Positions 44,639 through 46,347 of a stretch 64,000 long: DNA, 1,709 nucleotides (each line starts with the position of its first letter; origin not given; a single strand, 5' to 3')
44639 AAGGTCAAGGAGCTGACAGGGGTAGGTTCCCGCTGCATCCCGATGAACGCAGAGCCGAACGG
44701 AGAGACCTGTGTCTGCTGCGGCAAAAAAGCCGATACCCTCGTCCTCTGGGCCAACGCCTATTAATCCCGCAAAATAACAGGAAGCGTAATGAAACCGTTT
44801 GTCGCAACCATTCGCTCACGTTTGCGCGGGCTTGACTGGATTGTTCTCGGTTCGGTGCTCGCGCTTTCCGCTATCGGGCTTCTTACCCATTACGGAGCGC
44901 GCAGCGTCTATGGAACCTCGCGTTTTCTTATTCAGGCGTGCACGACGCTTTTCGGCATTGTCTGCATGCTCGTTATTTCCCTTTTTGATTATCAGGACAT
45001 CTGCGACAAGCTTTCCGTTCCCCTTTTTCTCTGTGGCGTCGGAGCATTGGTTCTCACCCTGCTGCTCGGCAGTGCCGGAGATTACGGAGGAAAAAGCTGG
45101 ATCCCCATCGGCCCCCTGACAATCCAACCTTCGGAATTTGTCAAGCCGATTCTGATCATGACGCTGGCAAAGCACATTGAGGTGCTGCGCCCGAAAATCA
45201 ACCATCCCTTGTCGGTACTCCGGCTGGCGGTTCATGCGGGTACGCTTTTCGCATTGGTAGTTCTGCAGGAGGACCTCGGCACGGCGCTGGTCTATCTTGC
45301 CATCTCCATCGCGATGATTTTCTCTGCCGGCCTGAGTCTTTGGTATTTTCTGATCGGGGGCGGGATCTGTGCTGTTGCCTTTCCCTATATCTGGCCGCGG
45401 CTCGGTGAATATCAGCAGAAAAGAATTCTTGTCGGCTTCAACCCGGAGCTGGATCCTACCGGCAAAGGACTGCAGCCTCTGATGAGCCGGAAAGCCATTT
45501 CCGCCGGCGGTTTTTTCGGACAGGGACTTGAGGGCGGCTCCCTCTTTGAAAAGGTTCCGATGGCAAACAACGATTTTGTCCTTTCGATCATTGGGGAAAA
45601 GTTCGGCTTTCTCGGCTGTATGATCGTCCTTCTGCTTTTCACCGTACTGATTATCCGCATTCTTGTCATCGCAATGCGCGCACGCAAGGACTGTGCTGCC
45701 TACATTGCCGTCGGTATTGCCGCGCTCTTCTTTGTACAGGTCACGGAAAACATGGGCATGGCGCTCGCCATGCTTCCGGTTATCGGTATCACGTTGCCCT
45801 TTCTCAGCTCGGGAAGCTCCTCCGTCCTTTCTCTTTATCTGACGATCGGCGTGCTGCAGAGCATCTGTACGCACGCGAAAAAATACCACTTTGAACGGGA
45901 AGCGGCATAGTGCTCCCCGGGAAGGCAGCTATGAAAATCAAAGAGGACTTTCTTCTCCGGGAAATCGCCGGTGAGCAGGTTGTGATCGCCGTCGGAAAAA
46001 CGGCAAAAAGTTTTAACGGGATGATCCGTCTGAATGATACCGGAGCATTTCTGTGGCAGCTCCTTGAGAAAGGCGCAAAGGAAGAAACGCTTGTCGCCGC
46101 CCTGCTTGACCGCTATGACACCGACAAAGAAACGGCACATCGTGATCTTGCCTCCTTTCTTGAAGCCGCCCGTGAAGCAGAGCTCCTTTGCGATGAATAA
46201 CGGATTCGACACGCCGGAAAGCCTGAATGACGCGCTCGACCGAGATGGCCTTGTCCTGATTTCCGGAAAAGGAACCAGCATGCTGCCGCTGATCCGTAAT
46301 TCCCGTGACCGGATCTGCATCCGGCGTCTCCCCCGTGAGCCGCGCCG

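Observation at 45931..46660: Stand-alone PqqD-like (RRE) + Ser/His S24/S26 peptidase pair without any RiPP maturase or precursor nearby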

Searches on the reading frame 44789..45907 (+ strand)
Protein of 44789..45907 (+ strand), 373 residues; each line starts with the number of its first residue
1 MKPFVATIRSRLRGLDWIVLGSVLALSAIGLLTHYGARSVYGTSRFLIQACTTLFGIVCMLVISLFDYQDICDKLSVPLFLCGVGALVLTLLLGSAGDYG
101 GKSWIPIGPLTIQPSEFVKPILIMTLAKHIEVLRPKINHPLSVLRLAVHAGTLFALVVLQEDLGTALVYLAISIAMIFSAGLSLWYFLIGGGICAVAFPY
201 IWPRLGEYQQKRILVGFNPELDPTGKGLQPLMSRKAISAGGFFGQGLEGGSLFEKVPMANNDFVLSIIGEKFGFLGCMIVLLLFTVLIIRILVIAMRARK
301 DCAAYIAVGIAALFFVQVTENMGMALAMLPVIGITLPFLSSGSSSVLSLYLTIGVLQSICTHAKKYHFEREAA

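Call 3: search_protein_families(library=pfam, proteins=[window:44789-45907:+], max_evalue=1)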
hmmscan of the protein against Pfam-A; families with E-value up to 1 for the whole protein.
window:44789-45907:+ (373 aa): 1 family
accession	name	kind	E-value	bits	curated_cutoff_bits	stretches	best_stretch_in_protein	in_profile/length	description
PF01098.24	FTSW_RODA_SPOVE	-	4.1e-77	260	26.4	1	20-364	14-355/356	Cell cycle protein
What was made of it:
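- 44789..45910 (+): upstream SEDS (RodA/FtsW family) gene, 20 nt before the pair; operon context, not shown to be functionally linked. Pfam FTSW_RODA_SPOVE E 4.1e-77 (call 3).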

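Call 4: search_protein_families(library=ncbifam, proteins=[window:44789-45907:+], max_evalue=1)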
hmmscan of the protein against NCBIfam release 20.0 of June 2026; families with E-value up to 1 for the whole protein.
window:44789-45907:+ (373 aa): 6 families
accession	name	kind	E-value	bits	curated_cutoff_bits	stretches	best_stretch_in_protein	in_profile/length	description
TIGR02210.1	rodA_shape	equivalog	4.7e-81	272.7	336.7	1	16-363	1-356/357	rod shape-determining protein RodA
TIGR02614.1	ftsW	equivalog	7.6e-73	245.6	337.5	1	16-360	1-354/357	putative lipid II flippase FtsW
TIGR02615.1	spoVE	exception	1.2e-54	186.2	448.8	1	19-359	4-352/354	stage V sporulation protein E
NF037961.1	RodA_shape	subfamily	7.4e-41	140.8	150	2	227-351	273-399/415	rod shape-determining protein RodA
NF008060.0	PRK10794.1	equivalog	1.6e-40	139.2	590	1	51-364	51-364/370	peptidoglycan glycosyltransferase MrdB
NF008042.0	PRK10774.1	equivalog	1.3e-37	129.8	493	1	57-359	83-388/405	cell division protein FtsW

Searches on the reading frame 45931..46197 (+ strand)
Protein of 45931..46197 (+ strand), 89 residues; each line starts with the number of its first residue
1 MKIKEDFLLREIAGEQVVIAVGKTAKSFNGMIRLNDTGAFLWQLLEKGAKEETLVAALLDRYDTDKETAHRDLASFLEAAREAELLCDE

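Call 3: search_protein_families(library=pfam, proteins=[window:45931-46197:+], max_evalue=1)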
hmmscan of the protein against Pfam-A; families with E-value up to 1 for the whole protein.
window:45931-46197:+ (89 aa): 4 families
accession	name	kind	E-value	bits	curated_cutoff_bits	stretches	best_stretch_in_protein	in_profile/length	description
PF05402.18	PqqD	-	5.9e-19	68.6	23.4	1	15-86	1-67/67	Coenzyme PQQ synthesis protein D (PqqD)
PF24839.1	DUF7718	-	0.053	13.8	25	1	61-82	47-68/104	Domain of unknown function (DUF7718)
PF22686.1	Alg17C_C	-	0.13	12.5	27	0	14-25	4-15/39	Exo-oligoalginate lyase-like, C-terminal domain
PF13467.12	RHH_4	-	0.17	12.4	25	1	41-77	21-59/67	Ribbon-helix-helix domain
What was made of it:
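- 45931..46200 (+): lppB-like discrete RiPP recognition element (PqqD family, 89 aa). Pfam PF05402 E 5.9e-19 (call 3).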

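Call 4: search_protein_families(library=ncbifam, proteins=[window:45931-46197:+], max_evalue=1)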
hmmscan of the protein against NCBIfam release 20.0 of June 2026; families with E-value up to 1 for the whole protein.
window:45931-46197:+ (89 aa): 8 families
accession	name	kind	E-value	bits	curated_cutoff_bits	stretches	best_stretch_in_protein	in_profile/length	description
NF033530.1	lasso_PqqD_Strm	exception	4.7e-09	36.3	70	1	33-85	25-77/78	lasso peptide biosynthesis PqqD family chaperone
NF033536.1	lasso_PqqD_Bac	exception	4.9e-09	36.2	80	1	4-85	9-85/88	lasso peptide biosynthesis PqqD family chaperone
NF002535.0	PRK02079.1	equivalog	9.4e-05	22.1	101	1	29-84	33-87/92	pyrroloquinoline quinone biosynthesis peptide chaperone PqqD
TIGR04302.1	geo_PqqD_fam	equivalog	0.00012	22.5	100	1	29-81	44-95/102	GeoRSP system PqqD family peptide chaperone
TIGR03859.1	PQQ_PqqD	equivalog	0.00016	21.4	46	1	29-86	24-80/81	pyrroloquinoline quinone biosynthesis peptide chaperone PqqD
NF050069.2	PqqD_rel_WgkC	exception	0.00075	19.4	110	1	33-83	33-83/103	PqqD family peptide maturation chaperone WgkC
NF050145.1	RiPP_RRE_HvfC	equivalog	0.0097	15.8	142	1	2-87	149-235/237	HvfC family RiPP maturation protein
TIGR04248.1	SCM_PqqD_rel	equivalog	0.09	13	100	1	33-79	28-74/84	SynChlorMet cassette protein ScmD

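Call 44: search_solved_structures(query=window:45931-46197:+, max_evalue=1, show_alignments=2)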
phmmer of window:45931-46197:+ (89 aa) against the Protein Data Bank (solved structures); distinct sequences matched with E-value up to 1: 4.
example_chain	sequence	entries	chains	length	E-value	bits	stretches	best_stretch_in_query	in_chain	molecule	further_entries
5v1u_A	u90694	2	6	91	1.9e-07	34.5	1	33-86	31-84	TbiB1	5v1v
9x90_B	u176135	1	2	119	0.0066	20.1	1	9-85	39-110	Lasso peptide biosynthesis PqqD family chaperone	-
6jx3_B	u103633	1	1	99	0.053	17.2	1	32-82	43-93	TfuB1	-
9x8z_B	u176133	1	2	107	0.14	15.9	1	31-78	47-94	PqqD family protein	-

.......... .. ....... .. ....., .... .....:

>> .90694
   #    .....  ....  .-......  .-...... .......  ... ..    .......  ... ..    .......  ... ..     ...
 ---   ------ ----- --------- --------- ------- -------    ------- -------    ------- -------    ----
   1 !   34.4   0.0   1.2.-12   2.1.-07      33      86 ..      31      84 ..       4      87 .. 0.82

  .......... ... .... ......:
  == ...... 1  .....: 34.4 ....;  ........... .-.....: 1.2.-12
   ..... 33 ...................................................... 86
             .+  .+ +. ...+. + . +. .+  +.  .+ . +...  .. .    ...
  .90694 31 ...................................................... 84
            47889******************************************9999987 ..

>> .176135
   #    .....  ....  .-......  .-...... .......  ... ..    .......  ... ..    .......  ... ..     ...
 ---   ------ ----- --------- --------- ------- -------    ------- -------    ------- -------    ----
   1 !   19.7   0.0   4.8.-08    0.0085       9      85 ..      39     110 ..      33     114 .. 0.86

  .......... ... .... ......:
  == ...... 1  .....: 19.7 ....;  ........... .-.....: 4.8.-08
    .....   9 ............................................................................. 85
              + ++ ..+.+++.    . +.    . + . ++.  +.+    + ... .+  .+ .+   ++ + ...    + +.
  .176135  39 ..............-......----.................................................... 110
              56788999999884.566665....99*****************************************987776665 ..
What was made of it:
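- Closest known: Split lasso-peptide leader peptidase B1. Same: The best PDB and NCBIfam hits of the window RRE are lasso B1 proteins (TbiB1 at E 1.9e-7, lasso_PqqD models at E 5e-9; calls 4, 44).
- The window RRE on its own matches LppB weakly (E 0.14; call 44) and matches the lasso B1 protein TbiB1 better.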

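Call 59: search_solved_structures(query=A2, max_evalue=1, show_alignments=5)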
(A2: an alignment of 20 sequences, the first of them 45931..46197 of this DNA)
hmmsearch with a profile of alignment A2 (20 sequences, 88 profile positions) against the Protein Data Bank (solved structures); distinct sequences matched with E-value up to 1: 13.
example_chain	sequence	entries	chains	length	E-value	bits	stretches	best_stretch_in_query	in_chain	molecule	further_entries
5v1u_A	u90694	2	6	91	3.1e-10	43.6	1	34-87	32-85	TbiB1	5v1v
6jx3_B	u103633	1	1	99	1.5e-06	31.8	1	33-84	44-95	TfuB1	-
9x8z_B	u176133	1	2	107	3.9e-06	30.5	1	31-86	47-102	PqqD family protein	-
9x90_B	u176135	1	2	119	0.00024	24.7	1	8-86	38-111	Lasso peptide biosynthesis PqqD family chaperone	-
5sxy_A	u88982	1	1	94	0.029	18.1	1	35-87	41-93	Bifunctional coenzyme PQQ synthesis protein C/D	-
1nye_A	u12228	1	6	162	0.083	16.6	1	2-52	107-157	Osmotically inducible protein C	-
1qwi_A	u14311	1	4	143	0.09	16.5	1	2-52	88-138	osmotically inducible protein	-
5vrd_D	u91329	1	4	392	0.26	15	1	36-87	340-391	Bifunctional coenzyme PQQ synthesis protein C/D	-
3g2b_A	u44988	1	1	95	0.28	14.9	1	32-86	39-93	Coenzyme PQQ synthesis protein D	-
5jp6_A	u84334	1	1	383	0.3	14.8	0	21-60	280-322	Putative polysaccharide deacetylase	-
2fb0_A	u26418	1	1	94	0.82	13.4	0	27-87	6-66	conserved hypothetical protein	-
2f4i_A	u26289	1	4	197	0.83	13.4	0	2-51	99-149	hypothetical protein TM0957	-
8f5h_A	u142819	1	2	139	0.87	13.4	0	51-83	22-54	S2hlx_EX_19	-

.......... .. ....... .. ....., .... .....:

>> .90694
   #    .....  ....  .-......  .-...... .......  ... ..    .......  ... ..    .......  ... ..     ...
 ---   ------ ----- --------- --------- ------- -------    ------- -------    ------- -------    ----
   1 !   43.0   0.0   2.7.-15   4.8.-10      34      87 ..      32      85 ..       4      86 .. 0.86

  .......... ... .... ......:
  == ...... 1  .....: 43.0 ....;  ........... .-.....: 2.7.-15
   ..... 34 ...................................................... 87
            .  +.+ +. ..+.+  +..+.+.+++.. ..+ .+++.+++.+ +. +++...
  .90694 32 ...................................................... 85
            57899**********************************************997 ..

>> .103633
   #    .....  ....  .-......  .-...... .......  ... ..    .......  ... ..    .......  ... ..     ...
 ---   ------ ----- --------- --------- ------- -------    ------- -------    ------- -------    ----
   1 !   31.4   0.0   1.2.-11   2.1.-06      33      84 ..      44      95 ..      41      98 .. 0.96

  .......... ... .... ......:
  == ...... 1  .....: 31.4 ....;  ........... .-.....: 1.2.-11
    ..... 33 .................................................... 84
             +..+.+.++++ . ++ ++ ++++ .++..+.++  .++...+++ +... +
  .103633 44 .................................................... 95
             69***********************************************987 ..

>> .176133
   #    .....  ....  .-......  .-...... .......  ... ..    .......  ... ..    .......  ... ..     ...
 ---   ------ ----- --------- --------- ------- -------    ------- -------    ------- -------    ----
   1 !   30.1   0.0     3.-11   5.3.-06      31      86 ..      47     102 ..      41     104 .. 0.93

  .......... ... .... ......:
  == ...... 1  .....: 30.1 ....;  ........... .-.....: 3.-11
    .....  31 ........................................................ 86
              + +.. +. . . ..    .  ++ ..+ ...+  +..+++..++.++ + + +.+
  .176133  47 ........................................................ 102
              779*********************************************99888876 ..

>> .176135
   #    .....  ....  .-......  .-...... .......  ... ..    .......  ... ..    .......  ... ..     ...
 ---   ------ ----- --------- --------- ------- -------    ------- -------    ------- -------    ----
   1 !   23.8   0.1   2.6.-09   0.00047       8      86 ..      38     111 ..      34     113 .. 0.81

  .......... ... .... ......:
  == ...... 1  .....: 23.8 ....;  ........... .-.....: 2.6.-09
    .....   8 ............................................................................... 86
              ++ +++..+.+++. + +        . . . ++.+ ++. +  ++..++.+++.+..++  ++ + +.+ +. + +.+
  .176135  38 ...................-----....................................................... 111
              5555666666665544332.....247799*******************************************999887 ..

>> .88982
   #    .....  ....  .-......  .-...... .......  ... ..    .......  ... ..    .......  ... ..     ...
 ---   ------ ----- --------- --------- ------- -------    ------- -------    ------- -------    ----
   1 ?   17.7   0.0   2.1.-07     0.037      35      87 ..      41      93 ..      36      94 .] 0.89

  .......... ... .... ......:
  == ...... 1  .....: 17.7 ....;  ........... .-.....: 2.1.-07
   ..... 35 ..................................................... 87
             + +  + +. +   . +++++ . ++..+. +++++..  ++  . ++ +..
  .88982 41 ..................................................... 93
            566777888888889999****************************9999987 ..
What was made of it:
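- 45931..46200 (+): A family profile matches the crystallised LppB (PDB 9x8z_B) at E 3.9e-6 and TbiB1 at E 3.1e-10 (call 59).
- Closest known: LppB/LppS of the linear polyphosphorylated peptide. Same: The RRE residues for the YxxP leader are conserved (call 59).
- The RRE keeps exactly the residues that recognise a YxxP leader (call 59).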
